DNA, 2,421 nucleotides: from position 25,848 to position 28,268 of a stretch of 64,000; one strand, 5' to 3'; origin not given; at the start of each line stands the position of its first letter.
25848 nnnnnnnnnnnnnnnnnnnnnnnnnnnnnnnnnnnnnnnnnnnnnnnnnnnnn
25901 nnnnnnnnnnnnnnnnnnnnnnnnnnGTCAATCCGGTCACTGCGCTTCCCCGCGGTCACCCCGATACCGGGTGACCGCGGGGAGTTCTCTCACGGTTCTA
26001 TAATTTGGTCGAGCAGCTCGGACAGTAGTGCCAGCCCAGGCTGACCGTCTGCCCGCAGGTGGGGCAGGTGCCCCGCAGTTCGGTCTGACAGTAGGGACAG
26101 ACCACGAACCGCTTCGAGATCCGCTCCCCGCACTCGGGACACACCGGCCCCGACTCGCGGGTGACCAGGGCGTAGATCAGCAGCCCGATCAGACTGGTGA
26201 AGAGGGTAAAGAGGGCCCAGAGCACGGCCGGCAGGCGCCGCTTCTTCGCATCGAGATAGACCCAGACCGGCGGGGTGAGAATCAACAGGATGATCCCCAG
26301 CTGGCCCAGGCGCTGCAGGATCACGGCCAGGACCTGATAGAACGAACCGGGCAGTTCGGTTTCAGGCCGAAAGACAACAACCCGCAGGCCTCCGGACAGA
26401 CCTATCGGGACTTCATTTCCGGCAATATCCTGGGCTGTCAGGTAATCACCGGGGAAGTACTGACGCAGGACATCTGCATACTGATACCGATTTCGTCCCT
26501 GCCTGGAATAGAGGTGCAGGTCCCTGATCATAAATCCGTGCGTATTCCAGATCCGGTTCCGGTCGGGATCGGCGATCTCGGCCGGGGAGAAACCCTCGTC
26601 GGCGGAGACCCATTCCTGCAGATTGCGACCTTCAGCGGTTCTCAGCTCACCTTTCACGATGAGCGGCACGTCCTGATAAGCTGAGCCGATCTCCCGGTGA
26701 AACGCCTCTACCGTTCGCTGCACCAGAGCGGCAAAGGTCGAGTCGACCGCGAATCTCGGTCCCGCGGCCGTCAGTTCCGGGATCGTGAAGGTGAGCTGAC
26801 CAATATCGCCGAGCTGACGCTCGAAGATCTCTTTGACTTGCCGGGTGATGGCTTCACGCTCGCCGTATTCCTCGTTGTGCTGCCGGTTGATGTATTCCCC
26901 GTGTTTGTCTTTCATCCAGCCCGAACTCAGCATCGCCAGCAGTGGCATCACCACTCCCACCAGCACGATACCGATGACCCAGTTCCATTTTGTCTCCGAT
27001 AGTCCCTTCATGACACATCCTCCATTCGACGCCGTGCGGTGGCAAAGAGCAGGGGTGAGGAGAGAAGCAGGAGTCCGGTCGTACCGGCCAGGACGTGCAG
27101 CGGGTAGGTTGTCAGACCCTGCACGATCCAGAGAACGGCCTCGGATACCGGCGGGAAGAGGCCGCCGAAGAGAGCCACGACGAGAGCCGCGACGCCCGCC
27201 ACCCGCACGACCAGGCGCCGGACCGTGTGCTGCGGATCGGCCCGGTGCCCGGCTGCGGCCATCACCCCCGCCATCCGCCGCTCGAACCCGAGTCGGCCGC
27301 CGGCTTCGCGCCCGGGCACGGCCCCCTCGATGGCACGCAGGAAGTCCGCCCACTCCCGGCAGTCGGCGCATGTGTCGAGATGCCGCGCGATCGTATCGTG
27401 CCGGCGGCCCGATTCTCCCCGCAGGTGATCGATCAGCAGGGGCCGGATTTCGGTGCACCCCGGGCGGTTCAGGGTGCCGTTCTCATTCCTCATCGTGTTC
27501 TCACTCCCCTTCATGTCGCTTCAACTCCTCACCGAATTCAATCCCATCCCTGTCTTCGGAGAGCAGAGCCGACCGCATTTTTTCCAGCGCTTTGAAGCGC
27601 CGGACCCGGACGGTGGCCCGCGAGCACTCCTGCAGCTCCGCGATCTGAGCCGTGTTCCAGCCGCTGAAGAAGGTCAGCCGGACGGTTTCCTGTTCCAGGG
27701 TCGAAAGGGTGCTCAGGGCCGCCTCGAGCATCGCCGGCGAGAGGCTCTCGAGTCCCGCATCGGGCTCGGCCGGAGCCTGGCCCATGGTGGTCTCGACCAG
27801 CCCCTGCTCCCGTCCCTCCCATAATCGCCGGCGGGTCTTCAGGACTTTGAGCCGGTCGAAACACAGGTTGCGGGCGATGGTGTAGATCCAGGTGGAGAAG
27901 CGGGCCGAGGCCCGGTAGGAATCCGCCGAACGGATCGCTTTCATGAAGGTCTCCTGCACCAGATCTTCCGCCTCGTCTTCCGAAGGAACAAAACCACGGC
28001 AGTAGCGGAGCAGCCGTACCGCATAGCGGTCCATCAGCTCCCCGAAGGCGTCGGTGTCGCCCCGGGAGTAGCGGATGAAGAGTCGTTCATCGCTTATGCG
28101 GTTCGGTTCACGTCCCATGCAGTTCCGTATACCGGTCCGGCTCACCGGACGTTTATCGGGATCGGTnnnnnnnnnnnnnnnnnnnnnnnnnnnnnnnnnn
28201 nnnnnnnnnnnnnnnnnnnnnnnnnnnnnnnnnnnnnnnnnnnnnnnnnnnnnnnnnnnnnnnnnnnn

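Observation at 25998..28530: ECF sigma / zf-HC2 anti-sigma / double-zinc-ribbon membrane protein operon preceded by an orphan Phd/YefM-like antitoxin with direct-repeat operators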

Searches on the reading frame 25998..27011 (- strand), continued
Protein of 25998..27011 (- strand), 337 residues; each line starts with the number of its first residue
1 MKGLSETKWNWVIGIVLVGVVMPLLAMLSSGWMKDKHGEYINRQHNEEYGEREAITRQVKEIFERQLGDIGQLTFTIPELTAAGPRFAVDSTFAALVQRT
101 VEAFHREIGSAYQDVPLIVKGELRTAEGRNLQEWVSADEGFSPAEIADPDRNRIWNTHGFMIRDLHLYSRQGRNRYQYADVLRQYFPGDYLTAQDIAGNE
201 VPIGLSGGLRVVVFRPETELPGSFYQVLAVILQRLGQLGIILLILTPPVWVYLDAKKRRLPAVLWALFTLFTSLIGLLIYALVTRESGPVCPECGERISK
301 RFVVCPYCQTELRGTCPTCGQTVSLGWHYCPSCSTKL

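Call 80: search_protein_families(library=pfam, proteins=[L015:4660-5211:+, L015:5208-5534:+, L015:5554-6558:+, L016:4439-5014:+, L016:4986-5348:+, L016:5341-6336:+, L020:3914-4489:+, L020:4486-5019:+, L032:4214-4783:+], max_evalue=0.01)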
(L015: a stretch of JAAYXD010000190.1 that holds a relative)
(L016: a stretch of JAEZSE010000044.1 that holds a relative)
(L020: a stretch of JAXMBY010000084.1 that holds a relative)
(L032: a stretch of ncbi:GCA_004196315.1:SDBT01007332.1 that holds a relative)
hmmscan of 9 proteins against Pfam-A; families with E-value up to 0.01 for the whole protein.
L015:4660-5211:+ (183 aa): 5 families
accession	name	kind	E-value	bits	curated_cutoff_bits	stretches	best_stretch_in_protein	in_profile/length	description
PF04542.20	Sigma70_r2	-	1.5e-15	57.2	24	1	22-87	2-67/71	Sigma-70 region 2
PF08281.18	Sigma70_r4_2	-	5.5e-09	36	25.7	1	125-168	8-51/54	Sigma-70, region 4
PF04545.22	Sigma70_r4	-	6.3e-07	29.3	24.1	1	125-173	2-50/50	Sigma-70, region 4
PF07638.17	Sigma70_ECF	-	1.2e-06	29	21.1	0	96-173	108-181/185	ECF sigma factor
PF12645.13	HTH_16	-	0.00017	22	22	1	6-61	3-64/65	Helix-turn-helix domain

L015:5208-5534:+ (108 aa): 0 families

L015:5554-6558:+ (334 aa): 8 families
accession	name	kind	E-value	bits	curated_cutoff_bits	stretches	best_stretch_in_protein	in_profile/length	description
PF17032.10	Zn_ribbon_15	-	4.7e-08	34.2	28.9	1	266-288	51-73/73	zinc-ribbon family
PF12773.13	DZR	-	3e-07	30.9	27.3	1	270-313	1-45/45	Double zinc ribbon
PF13240.11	Zn_Ribbon_1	-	1.3e-06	28.4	25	1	295-315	2-22/23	zinc-ribbon domain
PF13248.11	Zn_ribbon_3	-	6.8e-05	22.6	27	0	292-316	2-26/26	zinc-ribbon domain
PF01155.25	HypA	-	0.0001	22.7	28.9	1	243-294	46-99/112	Hydrogenase/urease nickel incorporation, metallochaperone, hypA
PF24460.1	DUF7575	-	0.0033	17.2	28.5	0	266-290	2-26/28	Domain of unknown function (DUF7575)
PF18912.6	DZR_2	-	0.0037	17.5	27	1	284-319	10-49/56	Double zinc ribbon domain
PF12172.15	zf-ChsH2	-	0.0068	16.6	23.2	0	269-291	13-35/37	ChsH2, rubredoxin-like zinc ribbon domain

L016:4439-5014:+ (191 aa): 4 families
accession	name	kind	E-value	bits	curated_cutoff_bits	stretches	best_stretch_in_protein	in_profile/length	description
PF04542.20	Sigma70_r2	-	2e-17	63.2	24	1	25-90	4-69/71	Sigma-70 region 2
PF08281.18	Sigma70_r4_2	-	5.8e-11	42.3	25.7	1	120-170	4-54/54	Sigma-70, region 4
PF04545.22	Sigma70_r4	-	1.1e-09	38.1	24.1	1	123-172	1-50/50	Sigma-70, region 4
PF07638.17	Sigma70_ECF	-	7.7e-05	23.1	21.1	1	69-174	74-183/185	ECF sigma factor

L016:4986-5348:+ (120 aa): 0 families

L016:5341-6336:+ (331 aa): 7 families
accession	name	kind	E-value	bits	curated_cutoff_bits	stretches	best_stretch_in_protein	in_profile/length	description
PF12773.13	DZR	-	2.5e-08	34.4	27.3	1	283-326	1-45/45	Double zinc ribbon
PF24460.1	DUF7575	-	2e-07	30.7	28.5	1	280-304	3-27/28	Domain of unknown function (DUF7575)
PF13248.11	Zn_ribbon_3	-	1.1e-06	28.3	27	1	306-327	3-24/26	zinc-ribbon domain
PF13240.11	Zn_Ribbon_1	-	9.1e-06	25.8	25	1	283-304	2-23/23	zinc-ribbon domain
PF14446.12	Prok-RING_1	-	0.00024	21.4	29.1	1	282-308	6-34/54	Prokaryotic RING finger family 1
PF18912.6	DZR_2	-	0.00052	20.2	27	1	280-325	7-55/56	Double zinc ribbon domain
PF17032.10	Zn_ribbon_15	-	0.0018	19.5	28.9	0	281-300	53-72/73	zinc-ribbon family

L020:3914-4489:+ (191 aa): 3 families
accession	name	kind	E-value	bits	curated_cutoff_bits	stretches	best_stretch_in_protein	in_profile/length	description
PF04542.20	Sigma70_r2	-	2.5e-15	56.5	24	1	26-93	3-71/71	Sigma-70 region 2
PF04545.22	Sigma70_r4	-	3e-13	49.5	24.1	1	128-176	1-49/50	Sigma-70, region 4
PF08281.18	Sigma70_r4_2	-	8.7e-13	48.1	25.7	1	123-175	2-54/54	Sigma-70, region 4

L020:4486-5019:+ (177 aa): 1 family
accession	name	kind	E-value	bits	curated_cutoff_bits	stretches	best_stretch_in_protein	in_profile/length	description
PF13490.11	zf-HC2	-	0.0075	16.8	22.2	0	14-42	6-34/35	Putative zinc-finger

L032:4214-4783:+ (189 aa): 1 family
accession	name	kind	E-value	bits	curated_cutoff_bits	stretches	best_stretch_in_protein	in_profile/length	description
PF01936.24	NYN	-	8.7e-24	85.1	24.2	1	4-150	1-145/145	NYN domain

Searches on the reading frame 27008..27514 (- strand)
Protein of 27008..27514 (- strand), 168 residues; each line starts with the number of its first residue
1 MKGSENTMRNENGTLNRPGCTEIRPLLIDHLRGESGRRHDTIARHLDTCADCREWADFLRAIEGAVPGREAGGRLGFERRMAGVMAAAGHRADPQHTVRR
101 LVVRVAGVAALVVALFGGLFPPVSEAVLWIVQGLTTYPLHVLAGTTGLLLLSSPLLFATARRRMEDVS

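Call 3: search_protein_families(library=pfam, proteins=[window:27008-27514:-], max_evalue=0.1)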
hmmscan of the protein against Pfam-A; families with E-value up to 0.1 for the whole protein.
window:27008-27514:- (168 aa): 2 families
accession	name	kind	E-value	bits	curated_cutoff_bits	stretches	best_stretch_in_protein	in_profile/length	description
PF13490.11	zf-HC2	-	0.00025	21.5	22.2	1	20-53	1-35/35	Putative zinc-finger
PF20064.4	DUF6463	-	0.074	13.4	26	0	86-135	61-111/119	Family of unknown function (DUF6463)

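Call 4: search_protein_families(library=ncbifam, proteins=[window:27008-27514:-], max_evalue=0.1)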
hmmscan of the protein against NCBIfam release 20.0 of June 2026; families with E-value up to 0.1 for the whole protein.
window:27008-27514:- (168 aa): 1 family
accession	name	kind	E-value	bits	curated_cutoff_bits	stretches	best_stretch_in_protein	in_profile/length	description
TIGR03988.1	antisig_RsrA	equivalog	0.026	14.6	62.5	1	20-58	2-41/77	mycothiol system anti-sigma-R factor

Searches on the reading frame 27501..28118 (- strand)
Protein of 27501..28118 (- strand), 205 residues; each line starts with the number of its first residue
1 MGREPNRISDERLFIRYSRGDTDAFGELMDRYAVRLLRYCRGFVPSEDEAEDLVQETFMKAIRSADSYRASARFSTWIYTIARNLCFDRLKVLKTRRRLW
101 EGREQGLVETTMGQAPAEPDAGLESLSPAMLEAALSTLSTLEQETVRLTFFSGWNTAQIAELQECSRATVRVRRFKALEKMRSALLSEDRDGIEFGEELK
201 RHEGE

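Call 3: search_protein_families(library=pfam, proteins=[window:27501-28118:-], max_evalue=0.1)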
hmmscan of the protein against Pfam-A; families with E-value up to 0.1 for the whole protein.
window:27501-28118:- (205 aa): 9 families
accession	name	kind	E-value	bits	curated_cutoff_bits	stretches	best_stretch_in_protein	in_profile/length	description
PF04542.20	Sigma70_r2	-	6.6e-20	71.1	24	1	28-91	1-66/71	Sigma-70 region 2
PF08281.18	Sigma70_r4_2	-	2.5e-09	37.1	25.7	1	130-181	3-54/54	Sigma-70, region 4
PF04545.22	Sigma70_r4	-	4.2e-08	33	24.1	1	134-182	1-49/50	Sigma-70, region 4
PF07638.17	Sigma70_ECF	-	1.1e-05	25.9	21.1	1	18-173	12-171/185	ECF sigma factor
PF22029.2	PhyR_sigma2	-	0.00054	20.4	27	1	36-81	8-53/55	Sigma2 domain of PhyR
PF13384.12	HTH_23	-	0.0043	17.3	24.6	1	153-176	17-42/50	Homeodomain-like domain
PF13551.12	HTH_29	-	0.007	16.9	28.1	0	153-171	11-30/64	Winged helix-turn helix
PF12645.13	HTH_16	-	0.032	14.8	22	1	18-67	8-63/65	Helix-turn-helix domain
PF00196.25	GerE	-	0.068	13.2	23.5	1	151-182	15-46/57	Bacterial regulatory proteins, luxR family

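Call 4: search_protein_families(library=ncbifam, proteins=[window:27501-28118:-], max_evalue=0.1)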
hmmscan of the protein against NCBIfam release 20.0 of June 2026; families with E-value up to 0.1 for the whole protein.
window:27501-28118:- (205 aa): 96 families (the best 25 are shown)
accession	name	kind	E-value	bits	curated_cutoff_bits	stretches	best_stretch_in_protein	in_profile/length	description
NF009166.1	PRK12513.1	equivalog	1.5e-35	122.7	206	1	7-188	6-189/193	RNA polymerase sigma factor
TIGR02937.1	sigma70-ECF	superfamily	3.2e-27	95.2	42.9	1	23-185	1-165/165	sigma-70 family RNA polymerase sigma factor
NF008888.0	PRK11922.1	equivalog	1.5e-26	93.5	204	1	5-185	12-196/231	RNA polymerase sigma factor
TIGR02985.1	Sig70_bacteroi1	subfamily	2.1e-24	86.6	126.4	1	24-185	2-162/162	RNA polymerase sigma-70 factor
NF004113.0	PRK05602.1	equivalog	3.6e-24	85.6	208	1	6-188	28-204/211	RNA polymerase sigma factor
NF007225.0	PRK09643.1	equivalog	4.9e-24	85.1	190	1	6-186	10-183/204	RNA polymerase sigma factor SigM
NF007216.0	PRK09638.1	equivalog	3e-23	82.5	194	1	9-188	4-177/180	RNA polymerase sigma factor SigY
TIGR02952.1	Sig70_famx2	equivalog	5e-23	81.8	206.45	1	17-184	5-169/170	ECF subfamily RNA polymerase sigma factor, BldN family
NF007227.0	PRK09645.1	subfamily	7.5e-22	78.1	202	1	21-185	11-170/177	sigma-70 family RNA polymerase sigma factor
NF009172.0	PRK12519.1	subfamily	3.2e-21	75.8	222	1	7-186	13-190/194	RNA polymerase sigma factor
NF009176.0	PRK12524.1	equivalog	2.3e-20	73.2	264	1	7-171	10-170/196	RNA polymerase sigma factor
NF007223.0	PRK09641.1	equivalog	3.7e-20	72.6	209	1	15-185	10-184/187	RNA polymerase sigma factor SigW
NF006089.0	PRK08241.1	subfamily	6.4e-20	71.5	240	1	18-151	17-151/343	RNA polymerase subunit sigma-70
NF006930.0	PRK09415.1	subfamily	1.1e-19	70.9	198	1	22-186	15-176/179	RNA polymerase factor sigma C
NF009171.0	PRK12518.1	equivalog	1.5e-19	70.5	208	1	4-185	8-184/191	RNA polymerase sigma factor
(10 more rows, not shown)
